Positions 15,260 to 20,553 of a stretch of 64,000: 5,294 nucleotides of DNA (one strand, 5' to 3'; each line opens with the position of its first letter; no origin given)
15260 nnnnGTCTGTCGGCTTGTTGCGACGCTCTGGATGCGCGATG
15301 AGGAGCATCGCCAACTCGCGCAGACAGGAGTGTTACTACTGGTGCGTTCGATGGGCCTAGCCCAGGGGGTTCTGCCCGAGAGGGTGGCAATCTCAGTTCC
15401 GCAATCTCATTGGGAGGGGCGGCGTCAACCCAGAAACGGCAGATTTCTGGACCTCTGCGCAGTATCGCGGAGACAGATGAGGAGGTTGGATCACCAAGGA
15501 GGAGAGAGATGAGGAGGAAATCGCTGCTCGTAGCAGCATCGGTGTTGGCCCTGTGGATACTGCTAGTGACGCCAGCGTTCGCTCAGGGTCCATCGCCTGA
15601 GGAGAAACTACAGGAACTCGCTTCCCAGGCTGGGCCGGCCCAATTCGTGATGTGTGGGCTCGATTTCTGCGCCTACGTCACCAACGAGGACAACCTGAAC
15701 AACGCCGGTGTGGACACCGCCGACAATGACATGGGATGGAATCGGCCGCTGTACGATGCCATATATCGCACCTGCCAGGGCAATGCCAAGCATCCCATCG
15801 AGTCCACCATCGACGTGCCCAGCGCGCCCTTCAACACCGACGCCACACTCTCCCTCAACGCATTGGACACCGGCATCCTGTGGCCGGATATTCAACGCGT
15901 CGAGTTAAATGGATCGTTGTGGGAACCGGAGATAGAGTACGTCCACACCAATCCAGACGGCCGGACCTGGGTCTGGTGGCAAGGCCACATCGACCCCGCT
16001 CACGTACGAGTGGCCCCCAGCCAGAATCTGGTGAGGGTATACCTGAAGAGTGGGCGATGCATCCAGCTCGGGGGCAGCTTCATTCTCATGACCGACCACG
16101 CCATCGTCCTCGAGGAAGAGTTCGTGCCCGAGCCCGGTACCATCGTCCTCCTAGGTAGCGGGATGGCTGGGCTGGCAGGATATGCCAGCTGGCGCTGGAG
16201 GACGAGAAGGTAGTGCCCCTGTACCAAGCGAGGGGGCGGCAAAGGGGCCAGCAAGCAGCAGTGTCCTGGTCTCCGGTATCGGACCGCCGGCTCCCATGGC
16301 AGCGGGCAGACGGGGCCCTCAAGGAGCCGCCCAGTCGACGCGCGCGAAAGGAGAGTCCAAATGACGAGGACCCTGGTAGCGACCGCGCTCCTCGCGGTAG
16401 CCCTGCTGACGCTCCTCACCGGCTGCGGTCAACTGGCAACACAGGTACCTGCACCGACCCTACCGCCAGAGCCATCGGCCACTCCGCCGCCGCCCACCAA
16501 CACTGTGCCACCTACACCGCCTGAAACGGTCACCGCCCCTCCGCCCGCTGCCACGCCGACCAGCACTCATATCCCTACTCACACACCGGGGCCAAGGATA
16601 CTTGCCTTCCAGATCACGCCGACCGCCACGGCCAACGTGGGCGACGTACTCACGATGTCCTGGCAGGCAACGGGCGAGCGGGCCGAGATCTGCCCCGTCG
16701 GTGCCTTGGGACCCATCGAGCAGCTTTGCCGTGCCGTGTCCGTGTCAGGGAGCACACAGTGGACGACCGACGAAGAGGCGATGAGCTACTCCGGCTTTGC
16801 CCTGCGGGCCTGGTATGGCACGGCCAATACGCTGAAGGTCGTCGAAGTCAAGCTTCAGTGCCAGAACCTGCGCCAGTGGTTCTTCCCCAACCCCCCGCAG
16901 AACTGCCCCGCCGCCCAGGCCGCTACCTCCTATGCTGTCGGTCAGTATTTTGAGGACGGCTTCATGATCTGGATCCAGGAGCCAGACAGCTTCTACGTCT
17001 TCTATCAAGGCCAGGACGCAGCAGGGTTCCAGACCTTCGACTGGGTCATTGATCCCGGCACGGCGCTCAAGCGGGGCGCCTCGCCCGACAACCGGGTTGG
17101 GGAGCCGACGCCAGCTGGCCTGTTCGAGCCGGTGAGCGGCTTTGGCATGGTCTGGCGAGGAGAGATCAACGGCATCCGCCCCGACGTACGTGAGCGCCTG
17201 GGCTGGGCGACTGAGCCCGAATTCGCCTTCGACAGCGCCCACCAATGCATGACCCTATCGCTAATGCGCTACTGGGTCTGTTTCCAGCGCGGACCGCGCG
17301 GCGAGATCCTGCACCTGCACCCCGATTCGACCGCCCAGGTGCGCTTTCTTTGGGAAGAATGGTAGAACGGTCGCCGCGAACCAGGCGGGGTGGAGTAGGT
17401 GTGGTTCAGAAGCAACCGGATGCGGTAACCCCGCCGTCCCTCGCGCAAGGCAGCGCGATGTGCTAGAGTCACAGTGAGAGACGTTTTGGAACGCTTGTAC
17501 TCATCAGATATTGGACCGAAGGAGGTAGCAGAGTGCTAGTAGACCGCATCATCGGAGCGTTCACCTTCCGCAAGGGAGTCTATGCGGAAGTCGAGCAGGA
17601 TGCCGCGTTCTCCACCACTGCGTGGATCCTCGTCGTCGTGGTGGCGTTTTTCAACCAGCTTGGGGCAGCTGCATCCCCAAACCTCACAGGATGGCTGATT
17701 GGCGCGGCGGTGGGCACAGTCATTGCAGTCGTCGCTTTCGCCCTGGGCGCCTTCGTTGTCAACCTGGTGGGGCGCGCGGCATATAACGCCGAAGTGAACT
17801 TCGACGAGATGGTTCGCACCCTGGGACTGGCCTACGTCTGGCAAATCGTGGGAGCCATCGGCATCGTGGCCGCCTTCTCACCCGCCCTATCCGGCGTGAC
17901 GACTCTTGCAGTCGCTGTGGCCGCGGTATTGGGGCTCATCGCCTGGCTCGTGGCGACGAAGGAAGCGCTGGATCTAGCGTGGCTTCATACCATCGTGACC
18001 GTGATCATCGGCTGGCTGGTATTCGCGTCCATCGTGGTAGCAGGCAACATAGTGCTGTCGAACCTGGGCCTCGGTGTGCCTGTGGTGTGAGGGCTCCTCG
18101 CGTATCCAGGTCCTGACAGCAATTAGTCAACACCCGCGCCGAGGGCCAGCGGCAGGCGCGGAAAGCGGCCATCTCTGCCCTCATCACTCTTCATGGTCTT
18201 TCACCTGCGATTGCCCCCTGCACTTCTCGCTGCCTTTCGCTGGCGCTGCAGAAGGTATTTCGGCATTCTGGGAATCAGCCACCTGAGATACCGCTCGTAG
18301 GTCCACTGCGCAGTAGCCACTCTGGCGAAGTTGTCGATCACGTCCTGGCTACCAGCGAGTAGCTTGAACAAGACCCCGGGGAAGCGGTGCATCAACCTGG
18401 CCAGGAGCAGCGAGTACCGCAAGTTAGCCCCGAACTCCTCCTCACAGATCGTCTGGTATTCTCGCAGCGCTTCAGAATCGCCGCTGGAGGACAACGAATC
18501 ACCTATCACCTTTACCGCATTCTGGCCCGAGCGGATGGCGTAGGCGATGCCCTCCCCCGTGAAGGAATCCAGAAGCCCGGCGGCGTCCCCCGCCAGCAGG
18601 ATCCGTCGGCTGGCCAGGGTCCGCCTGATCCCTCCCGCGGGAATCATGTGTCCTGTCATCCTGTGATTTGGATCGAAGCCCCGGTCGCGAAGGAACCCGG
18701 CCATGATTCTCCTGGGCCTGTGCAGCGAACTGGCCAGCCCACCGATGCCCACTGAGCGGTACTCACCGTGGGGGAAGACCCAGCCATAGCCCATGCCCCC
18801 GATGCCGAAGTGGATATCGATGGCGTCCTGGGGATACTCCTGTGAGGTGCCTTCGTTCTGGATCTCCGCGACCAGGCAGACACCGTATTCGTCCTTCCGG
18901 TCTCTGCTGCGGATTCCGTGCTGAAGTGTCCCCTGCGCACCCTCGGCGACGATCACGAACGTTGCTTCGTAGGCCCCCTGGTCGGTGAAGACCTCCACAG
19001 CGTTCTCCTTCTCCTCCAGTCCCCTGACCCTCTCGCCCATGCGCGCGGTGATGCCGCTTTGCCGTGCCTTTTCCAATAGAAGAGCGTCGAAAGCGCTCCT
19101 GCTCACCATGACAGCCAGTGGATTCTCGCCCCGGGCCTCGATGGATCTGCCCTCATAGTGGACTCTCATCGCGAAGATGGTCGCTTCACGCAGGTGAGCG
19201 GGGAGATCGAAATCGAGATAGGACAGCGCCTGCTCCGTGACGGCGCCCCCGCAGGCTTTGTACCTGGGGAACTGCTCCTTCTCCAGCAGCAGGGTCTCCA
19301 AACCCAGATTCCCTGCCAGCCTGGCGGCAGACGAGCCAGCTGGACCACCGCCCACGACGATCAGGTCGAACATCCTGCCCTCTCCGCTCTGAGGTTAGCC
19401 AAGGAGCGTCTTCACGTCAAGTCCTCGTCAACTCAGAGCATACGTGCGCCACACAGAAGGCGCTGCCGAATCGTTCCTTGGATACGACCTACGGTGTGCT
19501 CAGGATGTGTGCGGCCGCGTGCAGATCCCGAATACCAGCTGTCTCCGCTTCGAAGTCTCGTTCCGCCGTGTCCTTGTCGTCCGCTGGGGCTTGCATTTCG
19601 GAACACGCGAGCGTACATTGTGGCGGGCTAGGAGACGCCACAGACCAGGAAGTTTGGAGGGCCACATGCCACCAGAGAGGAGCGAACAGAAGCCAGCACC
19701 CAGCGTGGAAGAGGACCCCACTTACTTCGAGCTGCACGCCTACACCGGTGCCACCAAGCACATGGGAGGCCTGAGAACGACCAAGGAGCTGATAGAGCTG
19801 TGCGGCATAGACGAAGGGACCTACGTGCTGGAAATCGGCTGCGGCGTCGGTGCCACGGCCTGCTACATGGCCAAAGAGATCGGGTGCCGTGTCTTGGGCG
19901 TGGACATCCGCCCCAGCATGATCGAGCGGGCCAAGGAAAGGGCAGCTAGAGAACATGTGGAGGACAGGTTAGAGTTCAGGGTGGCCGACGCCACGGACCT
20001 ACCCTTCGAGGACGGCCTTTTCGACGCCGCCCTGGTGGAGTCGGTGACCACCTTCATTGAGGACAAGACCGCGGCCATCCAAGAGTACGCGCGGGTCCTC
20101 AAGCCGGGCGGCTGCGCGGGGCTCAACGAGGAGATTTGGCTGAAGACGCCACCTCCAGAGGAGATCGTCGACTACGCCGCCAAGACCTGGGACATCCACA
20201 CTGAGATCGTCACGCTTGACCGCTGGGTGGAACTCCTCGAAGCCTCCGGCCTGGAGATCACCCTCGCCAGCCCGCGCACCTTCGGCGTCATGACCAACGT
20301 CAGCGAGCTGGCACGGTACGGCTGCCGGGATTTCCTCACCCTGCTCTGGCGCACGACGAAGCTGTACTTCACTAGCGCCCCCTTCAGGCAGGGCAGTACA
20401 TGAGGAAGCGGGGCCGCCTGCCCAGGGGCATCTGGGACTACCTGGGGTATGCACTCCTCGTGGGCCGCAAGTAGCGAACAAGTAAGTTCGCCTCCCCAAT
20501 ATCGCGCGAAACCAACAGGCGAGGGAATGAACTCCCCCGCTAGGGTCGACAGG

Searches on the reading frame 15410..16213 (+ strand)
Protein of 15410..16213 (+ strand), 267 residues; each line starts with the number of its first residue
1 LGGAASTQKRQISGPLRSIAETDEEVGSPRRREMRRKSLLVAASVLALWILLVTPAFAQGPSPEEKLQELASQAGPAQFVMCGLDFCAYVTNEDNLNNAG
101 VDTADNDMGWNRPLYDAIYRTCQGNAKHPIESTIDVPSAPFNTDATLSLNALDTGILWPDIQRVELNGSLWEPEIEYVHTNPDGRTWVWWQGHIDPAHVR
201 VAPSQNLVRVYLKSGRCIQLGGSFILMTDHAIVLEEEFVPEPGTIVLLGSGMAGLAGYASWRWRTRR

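Call 30: search_protein_families(library=pfam, proteins=[window:15410-16213:+], max_evalue=0.0001)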
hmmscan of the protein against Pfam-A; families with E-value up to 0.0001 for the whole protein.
window:15410-16213:+ (267 aa): 1 family
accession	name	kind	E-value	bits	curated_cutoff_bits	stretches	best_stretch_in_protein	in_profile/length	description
PF07589.16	PEP-CTERM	-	4.7e-05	23.7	20.7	1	239-262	2-22/24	PEP-CTERM motif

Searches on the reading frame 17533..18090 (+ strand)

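Call 30: search_protein_families(library=pfam, proteins=[window:17533-18090:+], max_evalue=0.0001)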
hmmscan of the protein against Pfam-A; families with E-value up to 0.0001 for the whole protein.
window:17533-18090:+ (185 aa): 1 family
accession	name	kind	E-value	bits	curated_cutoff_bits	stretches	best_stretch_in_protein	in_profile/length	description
PF04893.22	Yip1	-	9.7e-07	29.3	28.6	1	16-169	10-171/173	Yip1 domain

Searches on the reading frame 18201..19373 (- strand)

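Call 30: search_protein_families(library=pfam, proteins=[window:18201-19373:-], max_evalue=0.0001)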
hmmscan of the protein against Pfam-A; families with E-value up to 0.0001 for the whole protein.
window:18201-19373:- (390 aa): 9 families
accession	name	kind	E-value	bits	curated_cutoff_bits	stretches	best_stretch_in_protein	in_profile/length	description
PF01494.25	FAD_binding_3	-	7.1e-14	52.2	22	1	3-155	3-168/349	FAD binding domain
PF12831.13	FAD_oxidored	-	8.7e-10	38.9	27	1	3-137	1-137/416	FAD dependent oxidoreductase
PF01266.30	DAO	-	5.3e-09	36.5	27.9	0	3-39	1-37/353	FAD dependent oxidoreductase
PF07992.20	Pyr_redox_2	-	7.4e-09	35.9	26.1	0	2-35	1-34/291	Pyridine nucleotide-disulphide oxidoreductase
PF13738.12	Pyr_redox_3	-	2.2e-07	30.9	30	0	103-146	91-134/305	Pyridine nucleotide-disulphide oxidoreductase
PF03486.20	HI0933_like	-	5.2e-07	29.8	50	0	3-35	2-34/244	HI0933-like protein Rossmann domain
PF05834.18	Lycopene_cycl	-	5.5e-06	26.1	23.4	0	3-147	1-143/380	Lycopene cyclase protein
PF04820.20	Trp_halogenase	-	6.1e-06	25.8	21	0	90-312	155-373/458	Tryptophan halogenase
PF13450.12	NAD_binding_8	-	1.4e-05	25.7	21.9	0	6-60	1-50/68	NAD(P)-binding Rossmann-like domain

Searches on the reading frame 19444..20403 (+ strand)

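Call 30: search_protein_families(library=pfam, proteins=[window:19444-20403:+], max_evalue=0.0001)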
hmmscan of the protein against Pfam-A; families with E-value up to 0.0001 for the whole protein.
window:19444-20403:+ (319 aa): 9 families
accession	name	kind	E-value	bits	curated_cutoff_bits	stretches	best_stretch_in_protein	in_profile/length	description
PF08241.18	Methyltransf_11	-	2.5e-26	92.6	21.2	1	129-223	1-91/95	Methyltransferase domain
PF13649.12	Methyltransf_25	-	2.4e-25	89.5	27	1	128-223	1-97/97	Methyltransferase domain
PF13847.12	Methyltransf_31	-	8.2e-20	71.4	27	1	122-225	1-107/145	Methyltransferase domain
PF08242.18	Methyltransf_12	-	2.5e-17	63.8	30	1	129-224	1-97/98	Methyltransferase domain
PF01209.24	Ubie_methyltran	-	1.4e-14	54.5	20.1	1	117-224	40-148/233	ubiE/COQ5 methyltransferase family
PF13489.12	Methyltransf_23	-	2.4e-11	44.1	27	1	117-272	13-161/164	Methyltransferase domain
PF02353.26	CMAS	-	2.4e-08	34.1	27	1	114-188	52-126/273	Mycolic acid cyclopropane synthetase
PF01135.25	PCMT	-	2.6e-07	31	20.3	1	114-184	63-134/210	Protein-L-isoaspartate(D-aspartate) O-methyltransferase (PCMT)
PF02390.23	Methyltransf_4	-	8.6e-05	22.5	24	0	127-173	4-51/173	Putative methyltransferase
